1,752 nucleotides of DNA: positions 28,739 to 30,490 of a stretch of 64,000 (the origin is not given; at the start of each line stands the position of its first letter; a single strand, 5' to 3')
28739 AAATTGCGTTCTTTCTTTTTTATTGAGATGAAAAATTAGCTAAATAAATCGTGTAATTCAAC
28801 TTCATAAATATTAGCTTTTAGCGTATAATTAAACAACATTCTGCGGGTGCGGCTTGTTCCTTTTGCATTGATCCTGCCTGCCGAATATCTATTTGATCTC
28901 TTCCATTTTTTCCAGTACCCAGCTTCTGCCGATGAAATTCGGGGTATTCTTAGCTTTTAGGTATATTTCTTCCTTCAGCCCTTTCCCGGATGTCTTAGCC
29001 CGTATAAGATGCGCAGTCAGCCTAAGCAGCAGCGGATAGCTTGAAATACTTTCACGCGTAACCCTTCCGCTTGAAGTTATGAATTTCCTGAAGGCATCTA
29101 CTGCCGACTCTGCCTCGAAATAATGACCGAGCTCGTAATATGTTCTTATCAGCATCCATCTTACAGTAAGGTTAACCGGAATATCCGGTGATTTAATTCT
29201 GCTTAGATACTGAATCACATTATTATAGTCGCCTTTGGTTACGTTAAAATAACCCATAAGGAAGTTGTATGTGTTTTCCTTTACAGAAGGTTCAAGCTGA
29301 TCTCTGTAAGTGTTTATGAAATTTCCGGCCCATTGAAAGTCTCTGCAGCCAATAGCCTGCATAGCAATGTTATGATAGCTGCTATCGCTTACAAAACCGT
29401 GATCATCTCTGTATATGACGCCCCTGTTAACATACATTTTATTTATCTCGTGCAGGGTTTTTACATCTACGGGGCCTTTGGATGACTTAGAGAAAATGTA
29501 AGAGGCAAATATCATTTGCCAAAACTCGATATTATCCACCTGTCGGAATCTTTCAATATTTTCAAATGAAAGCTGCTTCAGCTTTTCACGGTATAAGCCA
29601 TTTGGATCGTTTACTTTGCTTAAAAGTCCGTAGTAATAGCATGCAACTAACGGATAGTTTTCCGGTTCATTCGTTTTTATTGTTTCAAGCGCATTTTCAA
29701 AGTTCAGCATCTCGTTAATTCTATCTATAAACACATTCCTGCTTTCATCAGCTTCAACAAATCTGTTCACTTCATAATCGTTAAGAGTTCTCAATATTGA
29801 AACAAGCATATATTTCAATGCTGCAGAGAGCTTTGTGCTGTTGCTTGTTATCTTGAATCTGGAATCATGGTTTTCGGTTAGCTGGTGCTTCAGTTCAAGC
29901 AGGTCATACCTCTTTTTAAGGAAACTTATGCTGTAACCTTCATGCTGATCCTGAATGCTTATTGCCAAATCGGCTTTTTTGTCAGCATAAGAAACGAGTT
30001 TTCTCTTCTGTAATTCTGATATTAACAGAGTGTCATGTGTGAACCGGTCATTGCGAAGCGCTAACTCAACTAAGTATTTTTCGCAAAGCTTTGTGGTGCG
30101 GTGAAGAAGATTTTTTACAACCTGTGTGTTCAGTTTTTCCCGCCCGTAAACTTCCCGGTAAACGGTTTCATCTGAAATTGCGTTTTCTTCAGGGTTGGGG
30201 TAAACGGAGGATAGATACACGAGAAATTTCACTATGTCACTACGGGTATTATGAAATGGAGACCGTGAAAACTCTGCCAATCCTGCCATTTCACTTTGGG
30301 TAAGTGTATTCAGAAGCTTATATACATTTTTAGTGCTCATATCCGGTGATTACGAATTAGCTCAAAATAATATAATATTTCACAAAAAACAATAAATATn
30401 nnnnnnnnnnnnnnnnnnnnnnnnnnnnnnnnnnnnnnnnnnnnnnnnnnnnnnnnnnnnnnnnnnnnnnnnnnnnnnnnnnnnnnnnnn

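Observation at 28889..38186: Two adjacent copies of a cassette pairing an orphan ~480-aa helical protein with a divergent T9SS beta-propeller cargo operon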

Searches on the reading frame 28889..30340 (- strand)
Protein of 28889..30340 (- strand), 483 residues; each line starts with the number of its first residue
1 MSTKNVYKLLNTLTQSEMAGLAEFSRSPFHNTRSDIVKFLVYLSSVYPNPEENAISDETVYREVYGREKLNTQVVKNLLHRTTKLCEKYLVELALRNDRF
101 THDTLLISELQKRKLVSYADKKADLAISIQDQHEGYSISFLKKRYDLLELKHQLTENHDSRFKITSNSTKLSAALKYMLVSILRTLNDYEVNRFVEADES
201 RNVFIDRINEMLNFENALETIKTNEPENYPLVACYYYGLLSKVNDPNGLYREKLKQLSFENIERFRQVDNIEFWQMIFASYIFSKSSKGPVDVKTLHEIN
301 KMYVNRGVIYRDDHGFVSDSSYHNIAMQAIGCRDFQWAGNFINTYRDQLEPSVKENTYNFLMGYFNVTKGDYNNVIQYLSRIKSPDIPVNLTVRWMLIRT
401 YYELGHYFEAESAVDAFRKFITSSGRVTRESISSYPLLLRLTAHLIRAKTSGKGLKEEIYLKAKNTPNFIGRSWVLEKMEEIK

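Call 7: search_protein_families(library=pfam, proteins=[window:28889-30340:-], max_evalue=1)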
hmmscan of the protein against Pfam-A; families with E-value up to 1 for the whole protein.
window:28889-30340:- (483 aa): 2 families
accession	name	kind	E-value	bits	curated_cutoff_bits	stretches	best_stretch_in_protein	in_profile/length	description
PF12895.13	ANAPC3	-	0.12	13.2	27.2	1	355-415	22-80/82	Anaphase-promoting complex, cyclosome, subunit 3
PF14559.12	TPR_19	-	0.14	12.9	25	1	369-416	4-50/68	Tetratricopeptide repeat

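Call 8: search_protein_families(library=ncbifam, proteins=[window:28889-30340:-], max_evalue=1)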
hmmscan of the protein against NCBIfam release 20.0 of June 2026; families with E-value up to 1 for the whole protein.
window:28889-30340:- (483 aa): 2 families
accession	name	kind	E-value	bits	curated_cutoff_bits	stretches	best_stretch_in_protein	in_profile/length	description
TIGR03302.1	OM_YfiO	subfamily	0.015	14.8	81.4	1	357-420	34-99/239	outer membrane protein assembly factor BamD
NF000469.2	CAR_gen_B3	exception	0.14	11.1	500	1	259-299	54-94/311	CAR family subclass B3 metallo-beta-lactamase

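Call 11: find_homologous_proteins(query=window:28889-30340:-, max_evalue=0.001)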
Query window:28889-30340:- (483 aa): 29 proteins with E <= 0.001 among 6320 candidates.
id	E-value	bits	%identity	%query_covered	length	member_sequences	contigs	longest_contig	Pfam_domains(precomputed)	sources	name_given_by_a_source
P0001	0.0e+0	1079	100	100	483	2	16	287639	-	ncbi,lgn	-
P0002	5.5e-275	930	84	100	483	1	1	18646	-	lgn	-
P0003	1.9e-269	912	83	100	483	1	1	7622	-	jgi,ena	-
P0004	5.0e-253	858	85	93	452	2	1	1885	-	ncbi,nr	ncbi:MAG: hypothetical protein JNK43_06745 [Ignavibacteria bacterium]|nr:hypothetical protein [Ignav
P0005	1.5e-201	688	62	100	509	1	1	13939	-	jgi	jgi:hypothetical protein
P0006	1.5e-173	596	55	96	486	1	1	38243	-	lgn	-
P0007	3.6e-173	595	55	100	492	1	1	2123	-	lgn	-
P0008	1.9e-172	592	56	100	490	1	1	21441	-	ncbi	-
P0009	5.8e-172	591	55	95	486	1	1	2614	-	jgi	jgi:hypothetical protein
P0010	8.8e-163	560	53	100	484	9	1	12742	-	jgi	-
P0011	1.2e-160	553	53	100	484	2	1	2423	-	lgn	-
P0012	8.2e-154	531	51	99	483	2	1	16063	-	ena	-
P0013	8.3e-154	531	52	99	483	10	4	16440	-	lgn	-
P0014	2.9e-146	506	48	100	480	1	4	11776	-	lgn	-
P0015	6.6e-141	488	46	100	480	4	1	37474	-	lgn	-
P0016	4.8e-138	479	47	100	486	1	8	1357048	-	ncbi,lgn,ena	-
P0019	2.9e-99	351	39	99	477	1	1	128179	PF12895.14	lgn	-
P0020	1.2e-96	342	39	99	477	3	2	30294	PF12895.14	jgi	jgi:hypothetical protein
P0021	1.5e-90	322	37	99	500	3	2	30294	PF12895.14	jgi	jgi:hypothetical protein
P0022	2.7e-90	322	37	99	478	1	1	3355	PF12895.14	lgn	-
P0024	1.7e-87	312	35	99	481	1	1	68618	PF12895.14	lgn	-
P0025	9.1e-84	300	35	99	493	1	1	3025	PF12895.14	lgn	-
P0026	9.2e-84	300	35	99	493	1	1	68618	PF12895.14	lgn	-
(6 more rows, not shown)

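Call 20: find_related_loci(query=A1, collection=genome_contigs, flank=10000)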
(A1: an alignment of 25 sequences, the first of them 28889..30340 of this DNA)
Query A1 (483 aa) in genome_contigs; peptide patterns used: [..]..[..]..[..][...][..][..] (x = any residue, [..] = any of these).
584 stretches matched a pattern; 40 encode a relative of the query (tblastn E <= 1e-3); 38 distinct loci.
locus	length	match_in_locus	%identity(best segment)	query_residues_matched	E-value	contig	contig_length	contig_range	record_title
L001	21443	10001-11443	53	1-482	7e-174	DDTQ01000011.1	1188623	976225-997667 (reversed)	MAG TPA_asm: Ignavibacteria bacterium UBA2360 UBA2360_contig_101, whole genome shotgun sequence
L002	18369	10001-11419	34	8-483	3e-85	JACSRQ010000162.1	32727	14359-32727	MAG: Ignavibacteria bacterium isolate BA6 contig-70_1228, whole genome shotgun sequence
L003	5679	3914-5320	34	11-482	1e-78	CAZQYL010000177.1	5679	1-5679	MAG TPA_asm: uncultured Ignavibacteriales bacterium isolate SRP107338_co1_91 genome assembly, contig: NODE_20165_length_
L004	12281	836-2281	27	1-482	6e-51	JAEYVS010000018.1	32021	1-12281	MAG: Bacteroidetes bacterium isolate OH_CBlB_226 k127_3664444, whole genome shotgun sequence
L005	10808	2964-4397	24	1-483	1e-31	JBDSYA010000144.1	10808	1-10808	MAG: Ignavibacteria bacterium isolate cluster1_bin.664 k127_10822164, whole genome shotgun sequence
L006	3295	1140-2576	24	6-482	3e-31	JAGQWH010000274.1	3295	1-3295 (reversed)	MAG: Ignavibacteriae bacterium isolate HKST-UBA123 NODE_274_length_3295_cov_5.573027, whole genome shotgun sequence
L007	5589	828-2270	23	1-483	2e-30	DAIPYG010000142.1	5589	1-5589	MAG TPA_asm: Bacteroidota bacterium isolate CTOTU2451 NODE_5918_length_5589_cov_6.677810, whole genome shotgun sequence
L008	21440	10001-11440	24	1-483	7e-30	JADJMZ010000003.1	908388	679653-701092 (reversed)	MAG: Ignavibacteria bacterium isolate EsbW_18-Q3-R4-48_MAXAC.017 tig00001971-10-9082260, whole genome shotgun sequence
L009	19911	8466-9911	22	1-483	3e-28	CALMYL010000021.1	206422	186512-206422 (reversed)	MAG TPA_asm: uncultured Ignavibacteria bacterium isolate SRR2107182_bin.96_CONCOCT_v1.1_MAG genome assembly, contig: ERZ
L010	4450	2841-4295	24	1-483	2e-26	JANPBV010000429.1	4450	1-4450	MAG: Ignavibacteria bacterium isolate VAR_78_metabat_615 VAR_78_k141_1626488, whole genome shotgun sequence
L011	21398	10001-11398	22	1-482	6e-26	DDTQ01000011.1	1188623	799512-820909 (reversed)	MAG TPA_asm: Ignavibacteria bacterium UBA2360 UBA2360_contig_101, whole genome shotgun sequence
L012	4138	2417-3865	21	1-482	8e-26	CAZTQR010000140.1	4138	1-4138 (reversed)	MAG TPA_asm: uncultured Ignavibacteriaceae bacterium isolate SRP189682_co2_437 genome assembly, contig: NODE_54020_lengt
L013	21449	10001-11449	22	1-482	5e-27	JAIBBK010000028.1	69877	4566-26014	MAG: Ignavibacteria bacterium isolate SSF19 NODE_6764_length_69877_cov_13.885204, whole genome shotgun sequence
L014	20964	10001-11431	23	1-482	4e-24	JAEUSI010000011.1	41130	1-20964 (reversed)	MAG: Ignavibacteria bacterium isolate new MAG-299 NODE_11_length_41130_cov_3.767082, whole genome shotgun sequence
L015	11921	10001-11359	22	1-454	2e-23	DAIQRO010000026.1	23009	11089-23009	MAG TPA_asm: Bacteroidota bacterium isolate CTOTU46446 NODE_314_length_23009_cov_3.713601, whole genome shotgun sequence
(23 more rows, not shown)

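Call 25: predict_structure(alignment_id=A1)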
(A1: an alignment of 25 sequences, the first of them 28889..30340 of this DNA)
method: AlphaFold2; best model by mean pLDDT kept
length: 483 residues; sequences in the alignment: 25
mean_pLDDT: 89.2   pTM: 0.74
mean pLDDT of the five models: 89.2, 87.8, 87.7, 87.2, 86.5
residues with pLDDT >= 90: 304; 70-90: 159; 50-70: 18; < 50: 2
segments of 3 or more residues with pLDDT < 50: none
pLDDT, mean of each block of 10 residues (from residue 1): 73 88 91 92 81 80 90 93 93 88 93 92 92 75 92 79 90 92 91 84 87 92 90 93 88 94 86 90 69 88 92 90 94 96 96 95 96 96 90 95 96 94 82 87 93 88 86 92 87
secondary structure, 60 per line:
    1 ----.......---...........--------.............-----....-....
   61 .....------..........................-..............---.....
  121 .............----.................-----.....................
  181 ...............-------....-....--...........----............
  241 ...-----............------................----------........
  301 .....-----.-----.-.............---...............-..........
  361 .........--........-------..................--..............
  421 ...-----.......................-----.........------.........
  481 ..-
elements in order: H5-11 H15-25 H34-46 H52-55 H57-65 H72-97 H99-112 H116-133 H138-154 H160-195 H203-206 H208-211 H214-224 H229-243 H249-260 H267-282 H293-305 H319-331 H335-348 H351-369 H372-379 H387-404 H407-423 H429-451 H457-465 H472-482

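Call 28: fold_search(model_id=the predicted structure, library=pdb)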
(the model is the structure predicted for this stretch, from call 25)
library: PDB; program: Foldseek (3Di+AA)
matches with E <= 10: 1002; with E <= 0.001: 0
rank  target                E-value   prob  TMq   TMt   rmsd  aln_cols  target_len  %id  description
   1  9ijj_l                1.6e-03  1.00  0.26  0.16  25.0       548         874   11  In situ structure of the central apparatus in mouse sperm axoneme. (released 2025-06-04)
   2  6ejn_A                7.2e-03  0.99  0.18  0.27  13.9       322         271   15  The KLC2 TPR domain bound to the JIP3 leucine zipper domain (released 2018-09-05)
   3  8tar_V                8.2e-03  1.00  0.30  0.28  21.7       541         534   11  APC/C-CDH1-UBE2C-Ubiquitin-CyclinB-NTD (released 2023-09-27)
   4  6swu_D                9.6e-03  1.00  0.21  0.30  14.4       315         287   16  Crystal structure of the TPR domain of KLC1 in complex with an engineered high-affinity cargo peptide. (released 2020-09-30)
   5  6swu_C                9.6e-03  0.99  0.20  0.28  14.6       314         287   15  Crystal structure of the TPR domain of KLC1 in complex with an engineered high-affinity cargo peptide. (released 2020-09-30)
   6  6fv0_A                1.1e-02  1.00  0.22  0.35  12.3       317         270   13  Crystal structure of the TPR domain of KLC1 in complex with the C-terminal peptide of torsinA (released 2018-03-28)
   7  9ijj_k                1.3e-02  1.00  0.27  0.17  24.4       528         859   11  In situ structure of the central apparatus in mouse sperm axoneme. (released 2025-06-04)
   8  8a3t_J                1.3e-02  1.00  0.30  0.29  24.5       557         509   10  S. cerevisiae APC/C-Cdh1 complex (released 2022-08-31)
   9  2xpi_D                1.6e-02  1.00  0.30  0.28  25.0       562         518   14  Crystal structure of APC/C hetero-tetramer Cut9-Hcn1 (released 2011-03-30)
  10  6ejn_B                2.0e-02  0.98  0.18  0.28  14.1       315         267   15  The KLC2 TPR domain bound to the JIP3 leucine zipper domain (released 2018-09-05)
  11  6swu_F                2.1e-02  0.99  0.20  0.30  13.3       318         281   16  Crystal structure of the TPR domain of KLC1 in complex with an engineered high-affinity cargo peptide. (released 2020-09-30)
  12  6fuz_A                2.2e-02  0.96  0.17  0.25  13.4       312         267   15  Crystal structure of the TPR domain of KLC1 in complex with the C-terminal peptide of JIP1 (released 2018-05-02)
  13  6swu_E                2.5e-02  0.99  0.20  0.29  12.9       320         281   16  Crystal structure of the TPR domain of KLC1 in complex with an engineered high-affinity cargo peptide. (released 2020-09-30)
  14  6f9i_B                3.2e-02  0.98  0.20  0.31  13.2       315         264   16  Crystal structure of KLC2 bound to the second tryptophan-acidic motif peptide from calsyntenin-1 (released 2018-09-05)
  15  4wnd_A                3.4e-02  1.00  0.30  0.41  16.2       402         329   10  Crystal structure of the TPR domain of LGN in complex with Frmpd4/Preso1 at 1.5 Angstrom resolution (released 2015-09-16)
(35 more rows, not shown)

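Call 41: search_solved_structures(query=A1, max_evalue=10)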
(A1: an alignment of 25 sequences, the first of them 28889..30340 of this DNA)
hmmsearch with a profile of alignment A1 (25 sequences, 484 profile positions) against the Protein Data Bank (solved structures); distinct sequences matched with E-value up to 10: 14.
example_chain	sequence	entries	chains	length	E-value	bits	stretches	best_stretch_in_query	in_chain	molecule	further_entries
8ch0_A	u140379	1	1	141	0.021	17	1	343-412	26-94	Consensus tetratricopeptide repeat protein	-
2fo7_A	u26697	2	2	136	0.027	16.7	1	343-411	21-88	SYNTHETIC CONSENSUS TPR PROTEIN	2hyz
1na0_A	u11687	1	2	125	0.082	15.1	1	349-383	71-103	designed protein CTPR3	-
4zlh_A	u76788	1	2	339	0.11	14.7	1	326-410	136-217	Lipopolysaccharide assembly protein B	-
8v24_A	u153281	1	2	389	0.14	14.3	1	352-410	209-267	Lipopolysaccharide assembly protein B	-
7t6d_A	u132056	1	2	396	0.14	14.2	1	352-410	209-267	Lipopolysaccharide assembly protein B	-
6vfi_B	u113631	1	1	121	0.17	14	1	343-413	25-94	O43_dn18B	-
6v8e_A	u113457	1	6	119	0.18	14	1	343-413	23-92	Designed protein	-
6vfh_A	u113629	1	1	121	0.24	13.5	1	343-413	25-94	T33_dn10A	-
9up5_A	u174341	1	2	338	0.49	12.5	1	325-412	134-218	Lipopolysaccharide assembly protein B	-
6h9l_A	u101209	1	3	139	0.67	12.1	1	82-176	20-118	Uncharacterized protein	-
2avp_A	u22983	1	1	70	0.85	11.7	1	343-382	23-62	synthetic consensus TPR protein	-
1na3_A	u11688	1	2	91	0.94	11.6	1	343-383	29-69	designed protein CTPR2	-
6vfj_B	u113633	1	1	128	0.95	11.6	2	343-413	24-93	I53_dn5B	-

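Call 48: find_encoding_contigs(protein=P0002, flank=6000, max_places=2)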
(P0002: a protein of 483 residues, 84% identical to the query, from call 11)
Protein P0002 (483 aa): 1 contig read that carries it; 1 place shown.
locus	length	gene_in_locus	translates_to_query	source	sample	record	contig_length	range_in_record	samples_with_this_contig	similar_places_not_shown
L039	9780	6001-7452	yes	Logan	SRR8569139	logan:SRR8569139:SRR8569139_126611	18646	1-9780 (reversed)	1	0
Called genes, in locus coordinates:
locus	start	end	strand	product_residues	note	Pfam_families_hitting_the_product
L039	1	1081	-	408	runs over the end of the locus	-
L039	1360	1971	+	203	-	PF04542:Sigma70_r2, PF08281:Sigma70_r4_2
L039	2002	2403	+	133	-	-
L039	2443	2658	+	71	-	-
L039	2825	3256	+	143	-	PF00571:CBS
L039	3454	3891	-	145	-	-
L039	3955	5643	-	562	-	PF18962:Por_Secre_tail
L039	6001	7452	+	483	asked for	-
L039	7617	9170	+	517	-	-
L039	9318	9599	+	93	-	PF02617:ClpS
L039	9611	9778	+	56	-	?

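Call 49: find_encoding_contigs(protein=P0006, flank=6000, max_places=2)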
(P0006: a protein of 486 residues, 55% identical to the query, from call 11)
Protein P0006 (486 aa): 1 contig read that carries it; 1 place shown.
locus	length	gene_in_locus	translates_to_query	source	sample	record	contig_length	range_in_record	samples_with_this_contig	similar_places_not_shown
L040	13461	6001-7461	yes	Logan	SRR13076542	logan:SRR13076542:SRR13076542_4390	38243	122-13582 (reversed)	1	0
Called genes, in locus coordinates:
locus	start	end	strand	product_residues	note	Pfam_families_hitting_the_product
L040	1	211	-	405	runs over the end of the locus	PF14870:PSII_BNR (weak), PF18962:Por_Secre_tail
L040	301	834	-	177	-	-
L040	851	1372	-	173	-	-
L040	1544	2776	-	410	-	-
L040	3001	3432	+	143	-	PF00571:CBS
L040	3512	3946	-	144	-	-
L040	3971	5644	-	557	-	PF18962:Por_Secre_tail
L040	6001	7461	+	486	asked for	-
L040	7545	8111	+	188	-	PF04542:Sigma70_r2, PF08281:Sigma70_r4_2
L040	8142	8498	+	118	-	-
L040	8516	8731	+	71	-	-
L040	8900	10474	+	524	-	PF01078:Mg_chelatase (faint), PF07726:AAA_3 (faint), PF07728:AAA_5 (faint)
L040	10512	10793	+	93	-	PF02617:ClpS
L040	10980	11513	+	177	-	PF03588:Leu_Phe_trans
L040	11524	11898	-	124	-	-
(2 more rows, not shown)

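Call 50: find_encoding_contigs(protein=P0016, flank=6000, max_places=2)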
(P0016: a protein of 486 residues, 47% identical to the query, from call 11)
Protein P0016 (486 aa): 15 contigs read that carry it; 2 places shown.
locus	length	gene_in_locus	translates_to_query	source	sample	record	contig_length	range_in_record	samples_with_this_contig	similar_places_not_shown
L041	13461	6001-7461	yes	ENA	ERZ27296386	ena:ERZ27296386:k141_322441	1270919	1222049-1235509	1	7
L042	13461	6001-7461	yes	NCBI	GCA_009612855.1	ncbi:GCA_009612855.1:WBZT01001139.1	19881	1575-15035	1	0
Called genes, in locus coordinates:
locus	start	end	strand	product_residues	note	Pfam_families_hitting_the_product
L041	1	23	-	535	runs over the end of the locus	PF06739:SBBP (weak), PF18962:Por_Secre_tail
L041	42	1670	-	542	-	PF06739:SBBP (faint), PF18962:Por_Secre_tail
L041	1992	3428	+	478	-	-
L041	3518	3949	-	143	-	-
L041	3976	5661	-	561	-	PF18962:Por_Secre_tail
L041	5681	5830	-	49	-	-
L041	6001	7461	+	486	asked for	-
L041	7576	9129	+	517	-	-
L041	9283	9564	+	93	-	PF02617:ClpS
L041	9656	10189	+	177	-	PF03588:Leu_Phe_trans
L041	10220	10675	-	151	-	PF02502:LacAB_rpiB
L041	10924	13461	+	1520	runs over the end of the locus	PF08447:PAS_3, PF13426:PAS_9, PF01590:GAF, PF13185:GAF_2, PF13185:GAF_2, PF13185:GAF_2, PF08447:PAS_3, PF07568:HisKA_2, +7 more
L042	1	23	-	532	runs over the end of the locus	?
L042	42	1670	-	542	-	PF06739:SBBP (faint), PF18962:Por_Secre_tail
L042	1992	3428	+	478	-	-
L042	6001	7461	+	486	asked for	-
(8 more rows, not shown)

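Call 51: find_encoding_contigs(protein=P0019, flank=6000, max_places=1)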
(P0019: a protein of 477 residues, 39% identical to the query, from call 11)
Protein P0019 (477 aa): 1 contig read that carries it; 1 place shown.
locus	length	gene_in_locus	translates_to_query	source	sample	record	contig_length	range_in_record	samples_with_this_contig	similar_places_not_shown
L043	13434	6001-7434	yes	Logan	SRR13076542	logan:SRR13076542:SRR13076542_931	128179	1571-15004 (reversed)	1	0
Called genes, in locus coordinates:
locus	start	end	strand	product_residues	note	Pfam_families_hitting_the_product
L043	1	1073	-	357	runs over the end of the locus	-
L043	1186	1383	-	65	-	-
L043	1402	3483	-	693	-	PF18962:Por_Secre_tail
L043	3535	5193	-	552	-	PF18962:Por_Secre_tail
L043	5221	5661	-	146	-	-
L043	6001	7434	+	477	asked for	PF12895:ANAPC3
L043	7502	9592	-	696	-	PF01483:P_proprotein (weak), PF18962:Por_Secre_tail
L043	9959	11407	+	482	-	-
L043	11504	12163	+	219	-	PF01841:Transglut_core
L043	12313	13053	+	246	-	PF00535:Glycos_transf_2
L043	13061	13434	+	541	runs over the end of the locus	PF13231:PMT_2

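Call 52: find_encoding_contigs(protein=P0020, flank=6000, max_places=1)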
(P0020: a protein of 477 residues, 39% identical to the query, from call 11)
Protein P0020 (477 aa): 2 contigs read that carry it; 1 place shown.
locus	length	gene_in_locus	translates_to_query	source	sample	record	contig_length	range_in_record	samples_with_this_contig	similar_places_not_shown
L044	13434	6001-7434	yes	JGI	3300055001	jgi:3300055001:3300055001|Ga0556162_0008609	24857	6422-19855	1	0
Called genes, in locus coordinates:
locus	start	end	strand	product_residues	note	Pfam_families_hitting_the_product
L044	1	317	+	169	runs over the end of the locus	PF00300:His_Phos_1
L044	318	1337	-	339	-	PF02163:Peptidase_M50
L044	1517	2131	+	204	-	PF04542:Sigma70_r2, PF08281:Sigma70_r4_2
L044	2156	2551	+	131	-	-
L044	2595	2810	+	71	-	-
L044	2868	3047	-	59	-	-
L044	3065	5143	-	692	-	PF01483:P_proprotein, PF18962:Por_Secre_tail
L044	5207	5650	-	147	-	-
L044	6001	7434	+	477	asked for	PF12895:ANAPC3 (faint)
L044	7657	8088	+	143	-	PF00571:CBS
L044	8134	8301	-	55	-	-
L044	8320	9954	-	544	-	PF06739:SBBP (faint), PF18962:Por_Secre_tail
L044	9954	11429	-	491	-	-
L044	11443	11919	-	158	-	PF18962:Por_Secre_tail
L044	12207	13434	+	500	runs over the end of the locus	PF12895:ANAPC3 (weak)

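Call 53: find_encoding_contigs(protein=P0024, flank=6000, max_places=1)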
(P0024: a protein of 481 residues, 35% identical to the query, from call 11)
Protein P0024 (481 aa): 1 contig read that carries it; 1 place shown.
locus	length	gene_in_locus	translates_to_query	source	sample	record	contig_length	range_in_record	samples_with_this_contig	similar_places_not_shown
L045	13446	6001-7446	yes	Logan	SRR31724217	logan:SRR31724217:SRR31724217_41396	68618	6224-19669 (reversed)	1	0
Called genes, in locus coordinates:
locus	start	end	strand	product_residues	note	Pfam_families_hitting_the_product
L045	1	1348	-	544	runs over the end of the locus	PF13360:PQQ_2 (faint), PF06739:SBBP (faint), PF18962:Por_Secre_tail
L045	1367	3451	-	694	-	PF01483:P_proprotein (weak), PF18962:Por_Secre_tail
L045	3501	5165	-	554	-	PF18962:Por_Secre_tail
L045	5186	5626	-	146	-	-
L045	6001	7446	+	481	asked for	PF12895:ANAPC3 (faint)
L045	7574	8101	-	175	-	-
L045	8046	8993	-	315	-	-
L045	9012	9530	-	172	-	-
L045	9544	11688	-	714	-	PF18962:Por_Secre_tail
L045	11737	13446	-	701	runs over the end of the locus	PF06739:SBBP (faint), PF13360:PQQ_2 (faint), PF18962:Por_Secre_tail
